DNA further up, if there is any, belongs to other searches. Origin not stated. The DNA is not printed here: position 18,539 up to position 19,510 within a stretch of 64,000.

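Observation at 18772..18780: G9 homopolymer in the 5' coding region of a secreted protein: a classic phase-variation switch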

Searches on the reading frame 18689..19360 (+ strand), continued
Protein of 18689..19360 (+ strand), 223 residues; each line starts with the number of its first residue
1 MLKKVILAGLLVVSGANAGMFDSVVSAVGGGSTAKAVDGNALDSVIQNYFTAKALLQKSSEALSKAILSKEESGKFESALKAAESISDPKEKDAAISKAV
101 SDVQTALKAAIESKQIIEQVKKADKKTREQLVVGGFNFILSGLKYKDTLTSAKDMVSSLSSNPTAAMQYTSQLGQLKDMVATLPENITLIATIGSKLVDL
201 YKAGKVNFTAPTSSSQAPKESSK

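Call 44: find_encoding_contigs(protein=P0201, flank=1500, max_places=10)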
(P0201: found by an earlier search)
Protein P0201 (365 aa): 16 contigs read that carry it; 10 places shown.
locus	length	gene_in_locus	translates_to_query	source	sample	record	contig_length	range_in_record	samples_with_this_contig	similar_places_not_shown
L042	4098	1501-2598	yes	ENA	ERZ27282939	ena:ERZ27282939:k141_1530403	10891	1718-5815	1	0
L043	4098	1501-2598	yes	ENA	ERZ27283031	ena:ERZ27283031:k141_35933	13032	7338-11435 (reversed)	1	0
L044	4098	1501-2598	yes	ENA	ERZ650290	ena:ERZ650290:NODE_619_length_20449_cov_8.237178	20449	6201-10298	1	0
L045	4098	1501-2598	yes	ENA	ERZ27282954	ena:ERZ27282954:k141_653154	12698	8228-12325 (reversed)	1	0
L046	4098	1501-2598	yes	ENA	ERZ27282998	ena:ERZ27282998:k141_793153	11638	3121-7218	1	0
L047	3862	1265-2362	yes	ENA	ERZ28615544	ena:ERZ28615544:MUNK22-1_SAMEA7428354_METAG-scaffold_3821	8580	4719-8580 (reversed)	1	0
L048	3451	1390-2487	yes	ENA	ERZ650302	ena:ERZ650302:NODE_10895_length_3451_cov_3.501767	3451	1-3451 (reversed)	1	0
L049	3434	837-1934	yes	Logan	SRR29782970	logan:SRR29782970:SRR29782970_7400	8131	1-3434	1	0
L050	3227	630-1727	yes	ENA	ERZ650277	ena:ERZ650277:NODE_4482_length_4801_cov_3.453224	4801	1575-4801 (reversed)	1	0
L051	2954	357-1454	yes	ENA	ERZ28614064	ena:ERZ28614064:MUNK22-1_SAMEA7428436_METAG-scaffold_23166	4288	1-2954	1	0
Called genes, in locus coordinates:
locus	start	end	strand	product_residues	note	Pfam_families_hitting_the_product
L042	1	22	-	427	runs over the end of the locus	PF02689:Herpes_Helicase (faint), PF05970:PIF1, PF13245:AAA_19, PF13604:AAA_30, PF13401:AAA_22 (weak)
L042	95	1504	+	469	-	PF01073:3Beta_HSD, PF01370:Epimerase (weak), PF05368:NmrA, PF13460:NAD_binding_10, PF11066:DUF2867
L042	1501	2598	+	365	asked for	PF13477:Glyco_trans_4_2, PF13439:Glyco_transf_4 (weak), PF13579:Glyco_trans_4_4 (weak), PF20706:GT4-conflict (weak), PF00534:Glycos_transf_1, PF13692:Glyco_trans_1_4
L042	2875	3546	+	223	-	-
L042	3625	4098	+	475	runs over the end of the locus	-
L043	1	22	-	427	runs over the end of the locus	PF02689:Herpes_Helicase (faint), PF05970:PIF1, PF13245:AAA_19, PF13604:AAA_30, PF13401:AAA_22 (weak), PF18335:SH3_13 (faint), PF21530:Pif1_2B_dom (faint)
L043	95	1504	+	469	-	PF01073:3Beta_HSD, PF01370:Epimerase (weak), PF05368:NmrA, PF13460:NAD_binding_10, PF11066:DUF2867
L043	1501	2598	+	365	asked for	PF13477:Glyco_trans_4_2, PF13439:Glyco_transf_4 (weak), PF13579:Glyco_trans_4_4 (weak), PF20706:GT4-conflict (weak), PF00534:Glycos_transf_1, PF13692:Glyco_trans_1_4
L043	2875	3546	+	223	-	-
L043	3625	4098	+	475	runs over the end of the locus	-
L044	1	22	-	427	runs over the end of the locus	PF02689:Herpes_Helicase (faint), PF05970:PIF1, PF13245:AAA_19, PF13604:AAA_30, PF13401:AAA_22 (weak), PF18335:SH3_13 (faint), PF21530:Pif1_2B_dom (faint)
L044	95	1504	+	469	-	PF01073:3Beta_HSD, PF01370:Epimerase (weak), PF05368:NmrA, PF13460:NAD_binding_10, PF11066:DUF2867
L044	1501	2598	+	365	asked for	PF13477:Glyco_trans_4_2, PF13439:Glyco_transf_4 (weak), PF13579:Glyco_trans_4_4 (weak), PF20706:GT4-conflict (weak), PF00534:Glycos_transf_1, PF13692:Glyco_trans_1_4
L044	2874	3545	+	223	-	-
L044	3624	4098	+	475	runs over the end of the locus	-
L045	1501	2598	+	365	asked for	PF13477:Glyco_trans_4_2, PF13439:Glyco_transf_4 (weak), PF13579:Glyco_trans_4_4 (weak), PF20706:GT4-conflict (weak), PF00534:Glycos_transf_1, PF13692:Glyco_trans_1_4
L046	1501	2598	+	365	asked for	PF13477:Glyco_trans_4_2, PF13439:Glyco_transf_4 (weak), PF13579:Glyco_trans_4_4 (weak), PF20706:GT4-conflict (weak), PF00534:Glycos_transf_1, PF13692:Glyco_trans_1_4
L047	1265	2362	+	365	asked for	PF13477:Glyco_trans_4_2, PF13439:Glyco_transf_4 (weak), PF13579:Glyco_trans_4_4 (weak), PF20706:GT4-conflict (weak), PF00534:Glycos_transf_1, PF13692:Glyco_trans_1_4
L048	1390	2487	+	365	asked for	PF13477:Glyco_trans_4_2, PF13439:Glyco_transf_4 (weak), PF13579:Glyco_trans_4_4 (weak), PF20706:GT4-conflict (weak), PF00534:Glycos_transf_1, PF13692:Glyco_trans_1_4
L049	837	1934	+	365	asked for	PF13477:Glyco_trans_4_2, PF13439:Glyco_transf_4 (weak), PF13579:Glyco_trans_4_4 (weak), PF20706:GT4-conflict (weak), PF00534:Glycos_transf_1, PF13692:Glyco_trans_1_4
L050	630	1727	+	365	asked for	PF13477:Glyco_trans_4_2, PF13439:Glyco_transf_4 (weak), PF13579:Glyco_trans_4_4 (weak), PF20706:GT4-conflict (weak), PF00534:Glycos_transf_1, PF13692:Glyco_trans_1_4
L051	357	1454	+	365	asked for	PF13477:Glyco_trans_4_2, PF13439:Glyco_transf_4 (weak), PF13579:Glyco_trans_4_4 (weak), PF20706:GT4-conflict (weak), PF00534:Glycos_transf_1, PF13692:Glyco_trans_1_4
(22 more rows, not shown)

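Call 45: find_encoding_contigs(protein=P0202, flank=1500, max_places=10)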
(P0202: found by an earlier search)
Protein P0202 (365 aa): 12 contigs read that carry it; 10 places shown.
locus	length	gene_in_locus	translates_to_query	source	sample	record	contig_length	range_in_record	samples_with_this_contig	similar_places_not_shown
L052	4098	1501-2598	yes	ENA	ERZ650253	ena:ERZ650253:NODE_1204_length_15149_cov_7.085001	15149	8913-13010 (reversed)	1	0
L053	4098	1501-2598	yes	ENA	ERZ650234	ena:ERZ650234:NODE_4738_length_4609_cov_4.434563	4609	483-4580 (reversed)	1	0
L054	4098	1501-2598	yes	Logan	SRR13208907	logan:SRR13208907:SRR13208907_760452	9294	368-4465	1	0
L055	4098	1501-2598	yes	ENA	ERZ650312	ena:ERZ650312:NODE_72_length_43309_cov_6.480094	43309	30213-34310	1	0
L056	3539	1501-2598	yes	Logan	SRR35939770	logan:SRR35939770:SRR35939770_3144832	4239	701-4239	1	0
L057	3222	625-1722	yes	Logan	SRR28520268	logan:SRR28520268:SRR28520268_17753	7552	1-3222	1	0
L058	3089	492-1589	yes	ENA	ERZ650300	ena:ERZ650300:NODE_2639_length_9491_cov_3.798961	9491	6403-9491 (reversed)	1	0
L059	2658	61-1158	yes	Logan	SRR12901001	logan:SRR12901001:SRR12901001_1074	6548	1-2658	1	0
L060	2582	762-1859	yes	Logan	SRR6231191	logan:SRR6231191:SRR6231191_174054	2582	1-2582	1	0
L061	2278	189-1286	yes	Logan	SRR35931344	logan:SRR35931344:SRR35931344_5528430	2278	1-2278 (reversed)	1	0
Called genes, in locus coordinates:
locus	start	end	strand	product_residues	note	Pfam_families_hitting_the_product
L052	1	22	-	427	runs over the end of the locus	PF02689:Herpes_Helicase (faint), PF05970:PIF1, PF13245:AAA_19, PF13604:AAA_30, PF13401:AAA_22 (weak), PF18335:SH3_13 (faint), PF21530:Pif1_2B_dom (faint)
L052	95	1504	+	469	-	PF01073:3Beta_HSD, PF01370:Epimerase (weak), PF05368:NmrA, PF13460:NAD_binding_10, PF11066:DUF2867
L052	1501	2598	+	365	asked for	PF13477:Glyco_trans_4_2, PF13439:Glyco_transf_4 (weak), PF13579:Glyco_trans_4_4 (weak), PF20706:GT4-conflict (weak), PF00534:Glycos_transf_1, PF13692:Glyco_trans_1_4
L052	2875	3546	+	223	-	-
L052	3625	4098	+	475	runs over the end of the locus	-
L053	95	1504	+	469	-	PF01073:3Beta_HSD, PF01370:Epimerase (weak), PF05368:NmrA, PF13460:NAD_binding_10, PF11066:DUF2867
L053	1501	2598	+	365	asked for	PF13477:Glyco_trans_4_2, PF13439:Glyco_transf_4 (weak), PF13579:Glyco_trans_4_4 (weak), PF20706:GT4-conflict (weak), PF00534:Glycos_transf_1, PF13692:Glyco_trans_1_4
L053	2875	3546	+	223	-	-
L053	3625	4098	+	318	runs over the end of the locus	?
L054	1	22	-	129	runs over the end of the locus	?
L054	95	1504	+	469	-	PF01073:3Beta_HSD, PF01370:Epimerase (weak), PF05368:NmrA, PF13460:NAD_binding_10, PF11066:DUF2867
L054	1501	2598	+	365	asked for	PF13477:Glyco_trans_4_2, PF13439:Glyco_transf_4 (weak), PF13579:Glyco_trans_4_4 (weak), PF20706:GT4-conflict (weak), PF00534:Glycos_transf_1, PF13692:Glyco_trans_1_4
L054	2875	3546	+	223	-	-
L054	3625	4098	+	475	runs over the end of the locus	-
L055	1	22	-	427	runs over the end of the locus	PF02689:Herpes_Helicase (faint), PF05970:PIF1, PF13245:AAA_19, PF13604:AAA_30, PF13401:AAA_22 (weak), PF18335:SH3_13 (faint), PF21530:Pif1_2B_dom (faint)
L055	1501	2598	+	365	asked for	PF13477:Glyco_trans_4_2, PF13439:Glyco_transf_4 (weak), PF13579:Glyco_trans_4_4 (weak), PF20706:GT4-conflict (weak), PF00534:Glycos_transf_1, PF13692:Glyco_trans_1_4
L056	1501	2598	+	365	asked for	PF13477:Glyco_trans_4_2, PF13439:Glyco_transf_4 (weak), PF13579:Glyco_trans_4_4 (weak), PF20706:GT4-conflict (weak), PF00534:Glycos_transf_1, PF13692:Glyco_trans_1_4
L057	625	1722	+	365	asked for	PF13477:Glyco_trans_4_2, PF13439:Glyco_transf_4 (weak), PF13579:Glyco_trans_4_4 (weak), PF20706:GT4-conflict (weak), PF00534:Glycos_transf_1, PF13692:Glyco_trans_1_4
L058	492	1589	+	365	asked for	PF13477:Glyco_trans_4_2, PF13439:Glyco_transf_4 (weak), PF13579:Glyco_trans_4_4 (weak), PF20706:GT4-conflict (weak), PF00534:Glycos_transf_1, PF13692:Glyco_trans_1_4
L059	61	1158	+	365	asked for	PF13477:Glyco_trans_4_2, PF13439:Glyco_transf_4 (weak), PF13579:Glyco_trans_4_4 (weak), PF20706:GT4-conflict (weak), PF00534:Glycos_transf_1, PF13692:Glyco_trans_1_4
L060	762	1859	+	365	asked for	PF13477:Glyco_trans_4_2, PF13439:Glyco_transf_4 (weak), PF13579:Glyco_trans_4_4 (weak), PF20706:GT4-conflict (weak), PF00534:Glycos_transf_1, PF13692:Glyco_trans_1_4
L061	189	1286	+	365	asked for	PF13477:Glyco_trans_4_2, PF13439:Glyco_transf_4 (weak), PF13579:Glyco_trans_4_4 (weak), PF20706:GT4-conflict (weak), PF00534:Glycos_transf_1, PF13692:Glyco_trans_1_4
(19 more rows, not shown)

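Call 46: find_encoding_contigs(protein=P0203, flank=1500, max_places=10)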
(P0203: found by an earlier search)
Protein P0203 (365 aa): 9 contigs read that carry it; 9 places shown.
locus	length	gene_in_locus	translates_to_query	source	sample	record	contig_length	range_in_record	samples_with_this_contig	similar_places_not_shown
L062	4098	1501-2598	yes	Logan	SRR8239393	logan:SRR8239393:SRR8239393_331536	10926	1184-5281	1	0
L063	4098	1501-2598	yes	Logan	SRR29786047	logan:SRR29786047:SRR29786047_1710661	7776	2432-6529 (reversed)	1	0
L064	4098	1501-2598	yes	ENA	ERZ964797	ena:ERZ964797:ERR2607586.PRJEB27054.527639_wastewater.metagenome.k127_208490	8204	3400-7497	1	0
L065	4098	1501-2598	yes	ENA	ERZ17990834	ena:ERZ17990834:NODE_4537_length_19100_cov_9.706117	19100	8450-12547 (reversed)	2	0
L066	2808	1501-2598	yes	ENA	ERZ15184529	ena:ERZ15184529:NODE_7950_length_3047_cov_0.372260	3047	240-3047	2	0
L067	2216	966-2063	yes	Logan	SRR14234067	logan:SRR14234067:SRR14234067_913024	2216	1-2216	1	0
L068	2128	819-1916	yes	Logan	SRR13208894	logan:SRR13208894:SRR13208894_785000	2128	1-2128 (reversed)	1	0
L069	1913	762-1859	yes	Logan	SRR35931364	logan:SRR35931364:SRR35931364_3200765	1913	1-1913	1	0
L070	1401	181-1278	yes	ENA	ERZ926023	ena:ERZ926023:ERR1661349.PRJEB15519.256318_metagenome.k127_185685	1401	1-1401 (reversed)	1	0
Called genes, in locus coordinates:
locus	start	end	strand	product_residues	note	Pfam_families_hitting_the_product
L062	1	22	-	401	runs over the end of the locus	?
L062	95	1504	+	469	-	PF01073:3Beta_HSD, PF01370:Epimerase (weak), PF05368:NmrA, PF13460:NAD_binding_10, PF11066:DUF2867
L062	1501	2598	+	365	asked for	PF13477:Glyco_trans_4_2, PF13439:Glyco_transf_4 (weak), PF13579:Glyco_trans_4_4 (weak), PF20706:GT4-conflict (weak), PF00534:Glycos_transf_1, PF13692:Glyco_trans_1_4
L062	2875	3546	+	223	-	-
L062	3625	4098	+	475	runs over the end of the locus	-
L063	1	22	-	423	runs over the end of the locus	?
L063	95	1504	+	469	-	PF01073:3Beta_HSD, PF01370:Epimerase (weak), PF05368:NmrA, PF13460:NAD_binding_10, PF11066:DUF2867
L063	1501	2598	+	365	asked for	PF13477:Glyco_trans_4_2, PF13439:Glyco_transf_4 (weak), PF13579:Glyco_trans_4_4 (weak), PF20706:GT4-conflict (weak), PF00534:Glycos_transf_1, PF13692:Glyco_trans_1_4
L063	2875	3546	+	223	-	-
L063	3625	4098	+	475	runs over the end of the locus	-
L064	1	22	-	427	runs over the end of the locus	PF02689:Herpes_Helicase (faint), PF05970:PIF1, PF13245:AAA_19, PF13604:AAA_30, PF13401:AAA_22 (weak), PF18335:SH3_13 (faint), PF21530:Pif1_2B_dom (faint)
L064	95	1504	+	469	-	PF01073:3Beta_HSD, PF01370:Epimerase (weak), PF05368:NmrA, PF13460:NAD_binding_10, PF11066:DUF2867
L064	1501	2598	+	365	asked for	PF13477:Glyco_trans_4_2, PF13439:Glyco_transf_4 (weak), PF13579:Glyco_trans_4_4 (weak), PF20706:GT4-conflict (weak), PF00534:Glycos_transf_1, PF13692:Glyco_trans_1_4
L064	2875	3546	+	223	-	-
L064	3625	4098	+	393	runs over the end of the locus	?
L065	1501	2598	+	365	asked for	PF13477:Glyco_trans_4_2, PF13439:Glyco_transf_4 (weak), PF13579:Glyco_trans_4_4 (weak), PF20706:GT4-conflict (weak), PF00534:Glycos_transf_1, PF13692:Glyco_trans_1_4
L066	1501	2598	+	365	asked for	PF13477:Glyco_trans_4_2, PF13439:Glyco_transf_4 (weak), PF13579:Glyco_trans_4_4 (weak), PF20706:GT4-conflict (weak), PF00534:Glycos_transf_1, PF13692:Glyco_trans_1_4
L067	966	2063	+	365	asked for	PF13477:Glyco_trans_4_2, PF13439:Glyco_transf_4 (weak), PF13579:Glyco_trans_4_4 (weak), PF20706:GT4-conflict (weak), PF00534:Glycos_transf_1, PF13692:Glyco_trans_1_4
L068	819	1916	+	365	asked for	PF13477:Glyco_trans_4_2, PF13439:Glyco_transf_4 (weak), PF13579:Glyco_trans_4_4 (weak), PF20706:GT4-conflict (weak), PF00534:Glycos_transf_1, PF13692:Glyco_trans_1_4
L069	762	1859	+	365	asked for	PF13477:Glyco_trans_4_2, PF13439:Glyco_transf_4 (weak), PF13579:Glyco_trans_4_4 (weak), PF20706:GT4-conflict (weak), PF00534:Glycos_transf_1, PF13692:Glyco_trans_1_4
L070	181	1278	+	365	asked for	PF13477:Glyco_trans_4_2, PF13439:Glyco_transf_4 (weak), PF13579:Glyco_trans_4_4 (weak), PF20706:GT4-conflict (weak), PF00534:Glycos_transf_1, PF13692:Glyco_trans_1_4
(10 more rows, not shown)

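Call 64: search_solved_structures(query=A2, max_evalue=1)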
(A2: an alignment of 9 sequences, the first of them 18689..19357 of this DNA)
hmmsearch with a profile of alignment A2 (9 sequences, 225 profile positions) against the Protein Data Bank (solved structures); distinct sequences matched with E-value up to 1: 12.
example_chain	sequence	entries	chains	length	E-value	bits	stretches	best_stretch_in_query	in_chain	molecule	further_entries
7z3r_A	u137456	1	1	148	0.00097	21.9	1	97-182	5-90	Leptin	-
8dh8_C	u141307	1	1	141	0.001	21.8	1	97-182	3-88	Leptin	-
8avb_A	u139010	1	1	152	0.001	21.8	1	97-182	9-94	Leptin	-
8dha_C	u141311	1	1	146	0.0011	21.7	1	97-182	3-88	Leptin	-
8dh9_C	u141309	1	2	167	0.0011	21.6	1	97-182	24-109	Leptin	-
7z3p_A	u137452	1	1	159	0.0012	21.6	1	97-182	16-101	Leptin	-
8avc_A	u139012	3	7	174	0.0015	21.3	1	97-182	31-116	Leptin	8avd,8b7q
8k6z_A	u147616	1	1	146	0.0067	19.1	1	97-184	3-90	Leptin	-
8x80_E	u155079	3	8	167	0.0067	19.1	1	97-184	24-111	Leptin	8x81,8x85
1ax8_A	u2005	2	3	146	0.0074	19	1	97-184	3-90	OBESITY PROTEIN | Leptin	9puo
7z3q_A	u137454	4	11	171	0.0085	18.8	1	97-184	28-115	Leptin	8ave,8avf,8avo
3zpj_A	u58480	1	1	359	0.0096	18.6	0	57-100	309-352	TON_1535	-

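Call 66: search_protein_families(library=phrogs, proteins=[window:18689-19357:+, L024:853-2277:+], max_evalue=0.01)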
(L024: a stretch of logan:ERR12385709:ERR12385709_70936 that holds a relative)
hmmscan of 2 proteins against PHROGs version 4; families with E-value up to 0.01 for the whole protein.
window:18689-19357:+ (223 aa): 0 families

L024:853-2277:+ (475 aa): 0 families

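Call 67: search_protein_families(library=padloc, proteins=[window:18689-19357:+, L024:853-2277:+], max_evalue=0.01)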
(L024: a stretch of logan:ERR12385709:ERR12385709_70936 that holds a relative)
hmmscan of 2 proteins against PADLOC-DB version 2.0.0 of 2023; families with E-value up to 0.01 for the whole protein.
window:18689-19357:+ (223 aa): 2 families
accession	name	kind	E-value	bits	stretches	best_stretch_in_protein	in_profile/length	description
PDLC02406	Aga_Cas4-like_Nuc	-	0.0039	14.8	1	74-125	107-155/308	Class II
PDLC04173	GajB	-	0.0075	13.3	0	35-129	316-410/471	-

L024:853-2277:+ (475 aa): 0 families

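Call 74: search_protein_families(library=pfam, proteins=[L024:853-2277:+], max_evalue=0.01)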
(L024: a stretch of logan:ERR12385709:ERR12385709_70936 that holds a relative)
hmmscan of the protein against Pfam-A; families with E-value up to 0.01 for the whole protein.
L024:853-2277:+ (475 aa): 0 families
